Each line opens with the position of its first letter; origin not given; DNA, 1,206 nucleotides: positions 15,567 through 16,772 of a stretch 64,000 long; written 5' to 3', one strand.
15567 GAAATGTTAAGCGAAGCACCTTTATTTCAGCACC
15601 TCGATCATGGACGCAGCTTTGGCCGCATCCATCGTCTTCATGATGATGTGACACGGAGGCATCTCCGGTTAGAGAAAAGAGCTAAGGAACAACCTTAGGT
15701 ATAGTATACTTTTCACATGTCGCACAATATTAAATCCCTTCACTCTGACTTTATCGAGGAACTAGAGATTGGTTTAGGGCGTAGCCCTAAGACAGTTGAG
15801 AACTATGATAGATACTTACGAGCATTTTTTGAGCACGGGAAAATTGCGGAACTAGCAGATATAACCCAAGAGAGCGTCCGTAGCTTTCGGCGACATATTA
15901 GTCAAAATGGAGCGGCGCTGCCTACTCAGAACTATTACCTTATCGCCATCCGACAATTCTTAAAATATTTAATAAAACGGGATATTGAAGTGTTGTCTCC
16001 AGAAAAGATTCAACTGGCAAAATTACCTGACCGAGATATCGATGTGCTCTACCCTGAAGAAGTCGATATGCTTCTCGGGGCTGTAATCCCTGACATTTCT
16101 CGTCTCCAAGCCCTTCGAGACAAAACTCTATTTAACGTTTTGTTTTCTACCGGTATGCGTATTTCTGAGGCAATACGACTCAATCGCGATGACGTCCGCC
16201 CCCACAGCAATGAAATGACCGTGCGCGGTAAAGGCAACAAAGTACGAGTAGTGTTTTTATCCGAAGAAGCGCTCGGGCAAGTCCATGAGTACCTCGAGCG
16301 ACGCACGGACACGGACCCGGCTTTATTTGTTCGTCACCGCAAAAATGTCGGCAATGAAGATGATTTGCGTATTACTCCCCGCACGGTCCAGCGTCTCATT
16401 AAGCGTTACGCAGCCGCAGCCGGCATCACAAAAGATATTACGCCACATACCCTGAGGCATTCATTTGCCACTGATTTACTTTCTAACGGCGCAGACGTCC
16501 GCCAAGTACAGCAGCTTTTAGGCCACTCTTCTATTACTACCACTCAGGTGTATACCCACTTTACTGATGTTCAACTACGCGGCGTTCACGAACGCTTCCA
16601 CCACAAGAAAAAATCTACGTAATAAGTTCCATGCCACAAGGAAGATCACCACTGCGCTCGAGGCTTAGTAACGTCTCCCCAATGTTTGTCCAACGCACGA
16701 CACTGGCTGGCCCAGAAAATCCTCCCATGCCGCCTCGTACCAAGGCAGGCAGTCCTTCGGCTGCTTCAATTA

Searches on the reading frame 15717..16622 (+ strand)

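Call 8: search_protein_families(library=pfam, proteins=[window:15717-16622:+], max_evalue=0.001)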
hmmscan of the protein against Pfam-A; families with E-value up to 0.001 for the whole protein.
window:15717-16622:+ (301 aa): 6 families
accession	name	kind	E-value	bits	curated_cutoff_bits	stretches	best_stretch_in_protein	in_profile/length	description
PF00589.27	Phage_integrase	-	1e-42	146.3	27.1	1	110-283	2-169/172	Phage integrase family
PF02899.23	Phage_int_SAM_1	-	5.3e-12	46.3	22.3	1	11-88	3-82/83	Phage integrase, N-terminal SAM-like domain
PF13495.12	Phage_int_SAM_4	-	5.7e-07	30.3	27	1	11-90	4-83/85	Phage integrase, N-terminal SAM-like domain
PF13102.12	Phage_int_SAM_5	-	5e-05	24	22.3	1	23-91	18-88/98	Phage integrase SAM-like domain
PF11917.13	DUF3435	-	0.00065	19.2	25.8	1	214-279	168-235/418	Protein of unknown function (DUF3435)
PF13384.12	HTH_23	-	0.00071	19.8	24.6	0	216-236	26-45/50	Homeodomain-like domain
